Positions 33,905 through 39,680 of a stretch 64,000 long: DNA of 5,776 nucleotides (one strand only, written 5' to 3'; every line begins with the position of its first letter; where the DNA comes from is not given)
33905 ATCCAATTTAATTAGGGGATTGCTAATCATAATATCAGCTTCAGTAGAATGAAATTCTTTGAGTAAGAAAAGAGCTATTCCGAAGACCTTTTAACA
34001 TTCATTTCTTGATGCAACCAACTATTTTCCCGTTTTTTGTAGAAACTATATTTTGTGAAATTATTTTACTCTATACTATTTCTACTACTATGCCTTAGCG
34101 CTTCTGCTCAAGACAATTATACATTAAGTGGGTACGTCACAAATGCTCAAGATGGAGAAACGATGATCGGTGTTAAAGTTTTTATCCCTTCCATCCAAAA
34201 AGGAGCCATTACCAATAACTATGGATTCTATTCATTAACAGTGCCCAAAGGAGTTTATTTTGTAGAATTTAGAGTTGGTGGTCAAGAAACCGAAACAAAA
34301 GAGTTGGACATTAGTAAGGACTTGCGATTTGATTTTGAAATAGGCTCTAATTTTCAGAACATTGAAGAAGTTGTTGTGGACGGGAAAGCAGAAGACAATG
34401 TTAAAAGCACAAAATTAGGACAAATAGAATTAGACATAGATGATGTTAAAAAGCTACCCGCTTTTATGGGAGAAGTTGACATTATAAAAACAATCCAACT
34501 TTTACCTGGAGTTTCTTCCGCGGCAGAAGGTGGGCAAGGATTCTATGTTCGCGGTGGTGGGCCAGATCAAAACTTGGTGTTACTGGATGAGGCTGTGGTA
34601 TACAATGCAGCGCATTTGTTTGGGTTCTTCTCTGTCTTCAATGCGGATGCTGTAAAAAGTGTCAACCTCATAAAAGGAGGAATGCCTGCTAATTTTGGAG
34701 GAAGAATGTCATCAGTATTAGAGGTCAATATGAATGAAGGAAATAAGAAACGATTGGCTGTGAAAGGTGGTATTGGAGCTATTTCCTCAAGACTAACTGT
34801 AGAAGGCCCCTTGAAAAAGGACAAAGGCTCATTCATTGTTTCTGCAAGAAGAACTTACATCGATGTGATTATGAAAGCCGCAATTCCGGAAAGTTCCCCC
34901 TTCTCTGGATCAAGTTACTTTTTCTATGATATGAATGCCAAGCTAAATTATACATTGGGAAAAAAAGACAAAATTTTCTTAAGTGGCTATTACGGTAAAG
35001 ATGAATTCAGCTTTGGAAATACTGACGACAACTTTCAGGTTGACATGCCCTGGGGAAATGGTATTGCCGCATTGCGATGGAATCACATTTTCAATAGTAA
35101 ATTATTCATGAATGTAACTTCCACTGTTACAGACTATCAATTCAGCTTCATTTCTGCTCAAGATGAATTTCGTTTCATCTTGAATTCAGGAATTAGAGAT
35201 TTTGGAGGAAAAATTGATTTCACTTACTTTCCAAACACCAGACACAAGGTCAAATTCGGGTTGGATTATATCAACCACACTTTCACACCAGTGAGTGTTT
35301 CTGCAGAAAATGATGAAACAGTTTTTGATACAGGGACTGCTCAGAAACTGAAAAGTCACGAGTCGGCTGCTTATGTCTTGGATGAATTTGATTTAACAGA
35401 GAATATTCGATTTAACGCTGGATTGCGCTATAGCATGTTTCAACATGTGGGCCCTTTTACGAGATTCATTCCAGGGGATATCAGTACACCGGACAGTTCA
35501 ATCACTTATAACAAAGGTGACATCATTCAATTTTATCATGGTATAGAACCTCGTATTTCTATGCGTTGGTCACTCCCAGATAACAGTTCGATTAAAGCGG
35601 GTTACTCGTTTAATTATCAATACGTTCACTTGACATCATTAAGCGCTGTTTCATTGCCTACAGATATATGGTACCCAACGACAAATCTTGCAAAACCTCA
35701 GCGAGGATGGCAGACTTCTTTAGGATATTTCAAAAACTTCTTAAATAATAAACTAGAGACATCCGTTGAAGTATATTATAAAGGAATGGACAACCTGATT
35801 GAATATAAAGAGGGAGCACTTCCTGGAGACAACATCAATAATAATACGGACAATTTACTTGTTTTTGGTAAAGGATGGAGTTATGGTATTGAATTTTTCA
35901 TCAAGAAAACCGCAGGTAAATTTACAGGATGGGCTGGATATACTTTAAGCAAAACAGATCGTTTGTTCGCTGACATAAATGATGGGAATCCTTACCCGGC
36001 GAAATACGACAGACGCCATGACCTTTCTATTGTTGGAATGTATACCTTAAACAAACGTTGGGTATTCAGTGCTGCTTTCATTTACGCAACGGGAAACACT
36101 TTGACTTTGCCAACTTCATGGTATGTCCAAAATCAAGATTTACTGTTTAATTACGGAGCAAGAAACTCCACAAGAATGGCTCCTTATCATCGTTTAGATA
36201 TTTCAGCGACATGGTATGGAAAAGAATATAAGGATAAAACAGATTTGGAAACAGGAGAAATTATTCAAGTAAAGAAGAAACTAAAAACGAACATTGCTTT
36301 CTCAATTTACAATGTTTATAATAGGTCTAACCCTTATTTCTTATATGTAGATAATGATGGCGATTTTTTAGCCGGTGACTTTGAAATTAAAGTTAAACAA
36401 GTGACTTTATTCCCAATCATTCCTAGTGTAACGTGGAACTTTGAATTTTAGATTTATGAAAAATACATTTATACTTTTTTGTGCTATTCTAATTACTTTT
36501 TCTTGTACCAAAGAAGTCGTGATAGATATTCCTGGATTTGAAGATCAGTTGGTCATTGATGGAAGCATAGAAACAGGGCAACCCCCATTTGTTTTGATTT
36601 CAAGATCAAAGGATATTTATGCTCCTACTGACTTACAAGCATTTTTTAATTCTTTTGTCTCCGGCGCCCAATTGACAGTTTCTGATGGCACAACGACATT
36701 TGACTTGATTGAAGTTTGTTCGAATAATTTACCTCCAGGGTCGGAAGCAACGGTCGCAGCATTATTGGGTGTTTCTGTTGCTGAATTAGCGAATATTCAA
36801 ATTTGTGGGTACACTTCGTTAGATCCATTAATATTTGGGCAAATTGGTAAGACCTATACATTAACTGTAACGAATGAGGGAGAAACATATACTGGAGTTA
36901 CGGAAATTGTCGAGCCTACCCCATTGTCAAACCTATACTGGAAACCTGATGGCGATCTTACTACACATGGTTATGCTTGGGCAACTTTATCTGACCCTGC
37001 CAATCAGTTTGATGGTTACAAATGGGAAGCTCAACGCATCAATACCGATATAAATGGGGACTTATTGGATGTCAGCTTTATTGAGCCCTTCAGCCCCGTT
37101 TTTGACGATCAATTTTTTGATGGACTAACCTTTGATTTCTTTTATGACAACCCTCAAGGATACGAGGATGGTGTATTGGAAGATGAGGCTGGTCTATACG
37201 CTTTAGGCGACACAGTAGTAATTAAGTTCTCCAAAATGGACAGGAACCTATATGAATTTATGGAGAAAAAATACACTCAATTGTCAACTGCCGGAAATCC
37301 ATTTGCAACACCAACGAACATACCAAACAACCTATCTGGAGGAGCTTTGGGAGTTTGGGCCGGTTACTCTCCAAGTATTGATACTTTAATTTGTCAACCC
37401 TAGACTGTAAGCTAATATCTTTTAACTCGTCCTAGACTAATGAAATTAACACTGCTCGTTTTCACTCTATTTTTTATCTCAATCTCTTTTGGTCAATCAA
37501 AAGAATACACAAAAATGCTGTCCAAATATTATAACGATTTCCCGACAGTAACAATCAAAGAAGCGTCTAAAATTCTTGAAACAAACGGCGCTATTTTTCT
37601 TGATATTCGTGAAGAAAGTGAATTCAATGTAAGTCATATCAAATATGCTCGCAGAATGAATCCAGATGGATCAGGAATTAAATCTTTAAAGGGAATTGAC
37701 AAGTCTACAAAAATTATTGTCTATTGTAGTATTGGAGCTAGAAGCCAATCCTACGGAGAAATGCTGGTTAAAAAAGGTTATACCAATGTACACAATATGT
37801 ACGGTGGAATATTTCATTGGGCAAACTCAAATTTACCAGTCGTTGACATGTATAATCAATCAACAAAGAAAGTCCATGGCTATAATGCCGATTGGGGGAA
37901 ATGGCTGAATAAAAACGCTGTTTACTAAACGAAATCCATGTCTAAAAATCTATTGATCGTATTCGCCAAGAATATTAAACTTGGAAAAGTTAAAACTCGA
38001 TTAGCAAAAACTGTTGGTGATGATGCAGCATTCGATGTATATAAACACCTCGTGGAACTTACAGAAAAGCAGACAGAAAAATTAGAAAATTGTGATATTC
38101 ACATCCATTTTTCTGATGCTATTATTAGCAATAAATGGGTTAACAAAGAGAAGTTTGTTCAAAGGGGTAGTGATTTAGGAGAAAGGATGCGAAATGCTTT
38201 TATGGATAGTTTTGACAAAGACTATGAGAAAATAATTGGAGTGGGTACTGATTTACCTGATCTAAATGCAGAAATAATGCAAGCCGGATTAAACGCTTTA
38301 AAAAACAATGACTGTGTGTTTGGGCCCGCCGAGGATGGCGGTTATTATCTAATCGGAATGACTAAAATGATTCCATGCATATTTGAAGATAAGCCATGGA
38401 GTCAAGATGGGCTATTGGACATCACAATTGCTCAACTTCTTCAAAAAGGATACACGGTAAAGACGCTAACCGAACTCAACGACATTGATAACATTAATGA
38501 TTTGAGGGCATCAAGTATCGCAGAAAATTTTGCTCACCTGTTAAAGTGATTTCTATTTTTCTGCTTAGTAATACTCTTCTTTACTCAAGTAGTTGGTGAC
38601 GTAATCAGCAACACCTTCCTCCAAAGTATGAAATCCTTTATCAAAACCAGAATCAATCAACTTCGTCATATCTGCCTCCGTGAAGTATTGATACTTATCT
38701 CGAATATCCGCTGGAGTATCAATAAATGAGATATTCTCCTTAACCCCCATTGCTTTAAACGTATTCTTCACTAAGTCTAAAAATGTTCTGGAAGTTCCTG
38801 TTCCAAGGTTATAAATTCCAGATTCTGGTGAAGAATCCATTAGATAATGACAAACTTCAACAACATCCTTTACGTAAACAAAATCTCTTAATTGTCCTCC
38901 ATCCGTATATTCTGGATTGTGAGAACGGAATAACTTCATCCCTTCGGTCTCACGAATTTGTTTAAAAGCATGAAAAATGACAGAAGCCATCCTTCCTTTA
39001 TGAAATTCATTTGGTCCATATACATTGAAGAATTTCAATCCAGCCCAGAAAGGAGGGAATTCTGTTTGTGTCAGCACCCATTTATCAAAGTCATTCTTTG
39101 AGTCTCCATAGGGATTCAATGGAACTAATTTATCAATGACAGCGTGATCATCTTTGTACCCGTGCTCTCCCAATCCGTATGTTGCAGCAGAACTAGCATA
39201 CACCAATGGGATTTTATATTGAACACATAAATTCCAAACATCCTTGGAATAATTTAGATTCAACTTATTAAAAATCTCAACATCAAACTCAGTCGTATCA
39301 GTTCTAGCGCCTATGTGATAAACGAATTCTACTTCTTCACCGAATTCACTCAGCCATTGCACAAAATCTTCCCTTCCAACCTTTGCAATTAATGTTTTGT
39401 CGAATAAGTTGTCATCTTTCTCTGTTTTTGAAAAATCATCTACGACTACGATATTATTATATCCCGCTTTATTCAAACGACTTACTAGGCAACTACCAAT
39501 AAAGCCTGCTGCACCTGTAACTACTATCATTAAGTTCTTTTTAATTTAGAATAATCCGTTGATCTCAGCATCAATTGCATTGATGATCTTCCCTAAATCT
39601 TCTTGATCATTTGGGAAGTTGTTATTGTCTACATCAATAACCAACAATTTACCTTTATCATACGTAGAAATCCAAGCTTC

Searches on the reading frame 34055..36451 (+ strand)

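Call 21: search_protein_families(library=pfam, proteins=[window:34055-36451:+], max_evalue=0.00001)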
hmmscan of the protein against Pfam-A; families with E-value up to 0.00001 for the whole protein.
window:34055-36451:+ (798 aa): 4 families
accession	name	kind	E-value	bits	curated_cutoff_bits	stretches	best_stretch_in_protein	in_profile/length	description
PF00593.30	TonB_dep_Rec_b-barrel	-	3e-21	77.2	27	1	288-720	21-421/436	TonB dependent receptor-like, beta-barrel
PF13715.12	CarbopepD_reg_2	-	6e-13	49.1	32.2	1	24-108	1-88/88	CarboxypepD_reg-like domain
PF25183.1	OMP_b-brl_4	-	3.1e-09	36.3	30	1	428-535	359-478/838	Outer membrane beta barrel domain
PF07715.20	Plug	-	4.5e-08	34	23.9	1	141-217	23-102/107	TonB-dependent Receptor Plug Domain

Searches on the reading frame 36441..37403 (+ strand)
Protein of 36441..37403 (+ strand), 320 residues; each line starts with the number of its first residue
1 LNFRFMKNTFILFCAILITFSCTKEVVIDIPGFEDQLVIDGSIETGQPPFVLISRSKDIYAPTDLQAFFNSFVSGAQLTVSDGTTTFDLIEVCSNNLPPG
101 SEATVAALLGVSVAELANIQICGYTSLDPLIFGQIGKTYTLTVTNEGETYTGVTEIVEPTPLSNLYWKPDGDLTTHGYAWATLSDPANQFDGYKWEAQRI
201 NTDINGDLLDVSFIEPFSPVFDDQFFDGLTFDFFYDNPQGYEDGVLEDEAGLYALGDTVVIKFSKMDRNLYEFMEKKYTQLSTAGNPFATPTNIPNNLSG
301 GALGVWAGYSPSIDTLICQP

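Call 22: search_protein_families(library=pfam, proteins=[window:36441-37403:+], max_evalue=0.00001)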
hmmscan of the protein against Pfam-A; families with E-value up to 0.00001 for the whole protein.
window:36441-37403:+ (320 aa): 1 family
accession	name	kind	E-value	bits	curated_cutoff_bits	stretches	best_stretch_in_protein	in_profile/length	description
PF14054.11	DUF4249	-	4.1e-22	79.5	28.5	1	23-310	1-264/269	Domain of unknown function (DUF4249)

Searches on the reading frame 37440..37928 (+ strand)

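Call 22: search_protein_families(library=pfam, proteins=[window:37440-37928:+], max_evalue=0.00001)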
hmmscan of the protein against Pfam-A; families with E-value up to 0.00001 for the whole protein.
window:37440-37928:+ (162 aa): 1 family
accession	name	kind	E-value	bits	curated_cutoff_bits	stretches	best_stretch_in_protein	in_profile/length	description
PF00581.25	Rhodanese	-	1.8e-18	67.3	22.2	1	39-129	2-101/102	Rhodanese-like domain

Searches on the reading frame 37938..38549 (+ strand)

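Call 22: search_protein_families(library=pfam, proteins=[window:37938-38549:+], max_evalue=0.00001)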
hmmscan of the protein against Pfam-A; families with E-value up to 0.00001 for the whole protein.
window:37938-38549:+ (203 aa): 1 family
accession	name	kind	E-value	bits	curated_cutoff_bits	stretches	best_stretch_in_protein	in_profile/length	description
PF09837.15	DUF2064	-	1e-28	100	25.8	1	71-156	35-120/120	Uncharacterized protein conserved in bacteria (DUF2064)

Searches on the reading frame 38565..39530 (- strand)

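Call 22: search_protein_families(library=pfam, proteins=[window:38565-39530:-], max_evalue=0.00001)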
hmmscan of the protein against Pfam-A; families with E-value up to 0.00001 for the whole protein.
window:38565-39530:- (321 aa): 5 families
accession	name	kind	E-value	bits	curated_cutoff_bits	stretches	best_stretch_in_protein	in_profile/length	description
PF01370.27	Epimerase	-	1.6e-36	126.4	20.9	1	2-243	1-240/240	NAD dependent epimerase/dehydratase family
PF16363.11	GDP_Man_Dehyd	-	3.1e-16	60.2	27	1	4-265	2-272/332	GDP-mannose 4,6 dehydratase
PF01073.25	3Beta_HSD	-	1.5e-09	37.7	22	1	3-154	1-159/280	3-beta hydroxysteroid dehydrogenase/isomerase family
PF04321.23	RmlD_sub_bind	-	1e-08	35.1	27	1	2-156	3-140/287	RmlD substrate binding domain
PF07993.18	NAD_binding_4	-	2.9e-06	27.1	20.1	0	62-123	84-146/258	Male sterility protein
